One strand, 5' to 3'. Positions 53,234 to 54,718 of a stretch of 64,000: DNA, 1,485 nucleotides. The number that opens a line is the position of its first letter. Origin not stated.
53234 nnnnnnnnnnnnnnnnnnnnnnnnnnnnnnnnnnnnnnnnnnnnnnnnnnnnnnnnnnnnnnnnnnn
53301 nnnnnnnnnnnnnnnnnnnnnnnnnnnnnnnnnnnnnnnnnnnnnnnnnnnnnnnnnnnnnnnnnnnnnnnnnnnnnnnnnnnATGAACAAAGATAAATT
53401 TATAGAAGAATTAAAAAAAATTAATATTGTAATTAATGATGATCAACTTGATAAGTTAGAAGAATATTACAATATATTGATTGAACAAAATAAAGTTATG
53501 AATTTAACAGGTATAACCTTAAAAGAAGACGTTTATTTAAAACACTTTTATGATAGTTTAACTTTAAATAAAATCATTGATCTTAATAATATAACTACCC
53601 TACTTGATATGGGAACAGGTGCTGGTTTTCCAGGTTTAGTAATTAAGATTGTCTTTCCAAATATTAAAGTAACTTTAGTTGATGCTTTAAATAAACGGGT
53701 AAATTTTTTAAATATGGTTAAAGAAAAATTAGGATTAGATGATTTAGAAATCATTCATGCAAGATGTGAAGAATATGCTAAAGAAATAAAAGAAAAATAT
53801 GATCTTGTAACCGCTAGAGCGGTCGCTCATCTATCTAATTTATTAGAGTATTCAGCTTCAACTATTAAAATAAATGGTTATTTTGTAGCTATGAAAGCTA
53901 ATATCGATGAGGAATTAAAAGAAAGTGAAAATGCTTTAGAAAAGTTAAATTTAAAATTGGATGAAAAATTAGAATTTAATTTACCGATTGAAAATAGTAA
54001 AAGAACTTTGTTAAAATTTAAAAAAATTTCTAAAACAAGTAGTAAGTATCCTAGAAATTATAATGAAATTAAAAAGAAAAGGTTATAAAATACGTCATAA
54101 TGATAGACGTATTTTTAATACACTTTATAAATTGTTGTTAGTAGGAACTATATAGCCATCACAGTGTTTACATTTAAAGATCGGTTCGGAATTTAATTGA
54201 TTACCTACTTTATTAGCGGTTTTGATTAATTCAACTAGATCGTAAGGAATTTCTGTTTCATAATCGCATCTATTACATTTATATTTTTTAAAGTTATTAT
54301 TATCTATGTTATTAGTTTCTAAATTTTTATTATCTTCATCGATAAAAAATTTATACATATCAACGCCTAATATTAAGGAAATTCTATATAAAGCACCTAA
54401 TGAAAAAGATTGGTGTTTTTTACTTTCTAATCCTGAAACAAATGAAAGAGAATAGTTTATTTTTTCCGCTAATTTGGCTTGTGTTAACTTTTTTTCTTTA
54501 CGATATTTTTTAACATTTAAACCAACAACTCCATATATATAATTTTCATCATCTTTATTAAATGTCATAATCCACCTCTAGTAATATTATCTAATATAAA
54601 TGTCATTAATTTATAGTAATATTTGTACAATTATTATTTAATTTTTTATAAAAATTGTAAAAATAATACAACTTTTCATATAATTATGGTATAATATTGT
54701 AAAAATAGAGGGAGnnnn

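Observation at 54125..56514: Uncharacterised multigene family of secreted/surface proteins; this locus holds two tandem copies plus a divergent XRE regulator between rsmG and the noc-like gene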

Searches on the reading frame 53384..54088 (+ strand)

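Call 4: search_protein_families(library=pfam, proteins=[window:53384-54088:+], max_evalue=1)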
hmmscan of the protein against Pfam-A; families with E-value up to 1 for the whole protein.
window:53384-54088:+ (234 aa): 9 families
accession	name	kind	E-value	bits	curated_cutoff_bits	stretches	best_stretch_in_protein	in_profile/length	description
PF02527.21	GidB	-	4.9e-49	166.6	27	1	21-190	1-168/184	rRNA small subunit methyltransferase G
PF13847.12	Methyltransf_31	-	2.4e-09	37.4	27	1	71-184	5-124/145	Methyltransferase domain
PF05175.20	MTS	-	0.00013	22.1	23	1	67-142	29-102/170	Methyltransferase small domain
PF13649.12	Methyltransf_25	-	0.00065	20.8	27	1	74-151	2-78/97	Methyltransferase domain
PF13679.12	Methyltransf_32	-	0.013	15.9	27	1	62-144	18-107/143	Methyltransferase domain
PF10294.15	Methyltransf_16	-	0.019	15.2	21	1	71-111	48-87/174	Lysine methyltransferase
PF00891.24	Methyltransf_2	-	0.048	13.4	22.3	1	63-100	56-93/210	O-methyltransferase domain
PF08242.18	Methyltransf_12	-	0.068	14.3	30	1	74-150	1-77/98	Methyltransferase domain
PF13489.12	Methyltransf_23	-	0.16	12.1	27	1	72-148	25-91/164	Methyltransferase domain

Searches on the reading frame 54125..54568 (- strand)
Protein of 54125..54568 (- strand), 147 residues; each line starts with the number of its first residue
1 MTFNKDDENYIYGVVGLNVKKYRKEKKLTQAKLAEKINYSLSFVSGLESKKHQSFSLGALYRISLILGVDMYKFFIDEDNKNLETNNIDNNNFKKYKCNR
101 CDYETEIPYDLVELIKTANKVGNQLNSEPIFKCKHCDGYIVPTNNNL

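Call 4: search_protein_families(library=pfam, proteins=[window:54125-54568:-], max_evalue=1)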
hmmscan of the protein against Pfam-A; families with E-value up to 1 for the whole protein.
window:54125-54568:- (147 aa): 13 families
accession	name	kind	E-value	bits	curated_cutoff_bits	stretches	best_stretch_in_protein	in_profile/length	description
PF01381.28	HTH_3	-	7.1e-10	39.2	23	1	19-72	1-53/55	Helix-turn-helix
PF12844.13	HTH_19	-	1.8e-06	28.2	30.2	1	18-73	3-57/64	Helix-turn-helix domain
PF13443.12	HTH_26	-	1e-05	26.1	22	1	19-71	2-54/63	Cro/C1-type HTH DNA-binding domain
PF13560.12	HTH_31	-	0.00017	22.3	27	1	19-70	6-57/64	Helix-turn-helix domain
PF13909.12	zf-H2C2_5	-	0.00024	21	27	1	96-110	1-15/26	C2H2-type zinc-finger domain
PF13744.12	HTH_37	-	0.001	19.3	27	1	19-63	23-67/80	Helix-turn-helix domain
PF23225.1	zf-C2H2_7th_ZNF462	-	0.0084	16.3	27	1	128-137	2-11/42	Zinc finger protein 462, seventh C2H2 zinc finger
PF04810.20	zf-Sec23_Sec24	-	0.028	14.9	25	1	88-109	17-37/39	Sec23/Sec24 zinc finger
PF02150.21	Zn_ribbon_RPB9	-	0.057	13.7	25.2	1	92-107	21-33/36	RNA polymerases M/15 Kd subunit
PF13465.12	zf-H2C2_2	-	0.11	13.4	40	0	93-105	12-24/26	Zinc-finger double domain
PF20097.4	DUF6487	-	0.17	12.8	24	0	76-102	33-59/67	Domain of unknown function (DUF6487)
PF14353.12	CpXC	-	0.32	11.4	25.4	1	76-112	18-54/121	CpXC protein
PF06397.17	Desulfoferrod_N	-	0.4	10.8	23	0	130-141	6-16/36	Desulfoferrodoxin, N-terminal domain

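Call 58: search_protein_families(library=ncbifam, proteins=[window:54125-54568:-], max_evalue=0.1)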
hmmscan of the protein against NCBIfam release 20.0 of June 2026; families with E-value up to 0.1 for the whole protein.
window:54125-54568:- (147 aa): 12 families
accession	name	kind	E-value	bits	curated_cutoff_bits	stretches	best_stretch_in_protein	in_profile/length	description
TIGR03070.1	couple_hipB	subfamily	3.2e-09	36.6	71.65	1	16-71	4-58/58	type II toxin-antitoxin system Y4mF family antitoxin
NF038139.1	Reg_Aceta_RamB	equivalog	4.5e-07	28.9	700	1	15-83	3-69/465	acetate metabolism transcriptional regulator RamB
NF041951.1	phage_RstR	subfamily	1.6e-05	25.1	80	1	18-86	6-74/108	RstR family transcriptional repressor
NF047948.1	male_kill_WMK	equivalog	2.3e-05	24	300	1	5-90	153-237/300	WO male-killing family protein Wmk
NF046032.1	TransRegSlrRBacil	equivalog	0.00014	21.9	250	1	15-78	2-65/149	HTH-type transcriptional regulator SlrR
NF006015.0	PRK08154.1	subfamily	0.0014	17.9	204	1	6-88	22-103/314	anaerobic benzoate catabolism transcriptional regulator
NF006917.0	PRK09408.1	equivalog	0.0018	18.2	176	1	5-72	96-161/171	outer membrane protein OmpX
NF010465.0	PRK13890.1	equivalog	0.0022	18.1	96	1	17-71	8-61/121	conjugal transfer protein TrbA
NF007408.0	PRK09943.1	equivalog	0.0031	17.1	211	1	15-84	8-76/185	HTH-type transcriptional regulator PuuR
NF007271.0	PRK09726.1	equivalog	0.0035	17.3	79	1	19-76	17-73/88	type II toxin-antitoxin system antitoxin HipB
NF007257.0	PRK09706.1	subfamily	0.006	16.4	101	1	15-87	6-78/135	transcriptional repressor DicA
TIGR00270.2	TIGR00270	equivalog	0.019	14.8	110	1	18-51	79-112/159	multiprotein bridging factor aMBF1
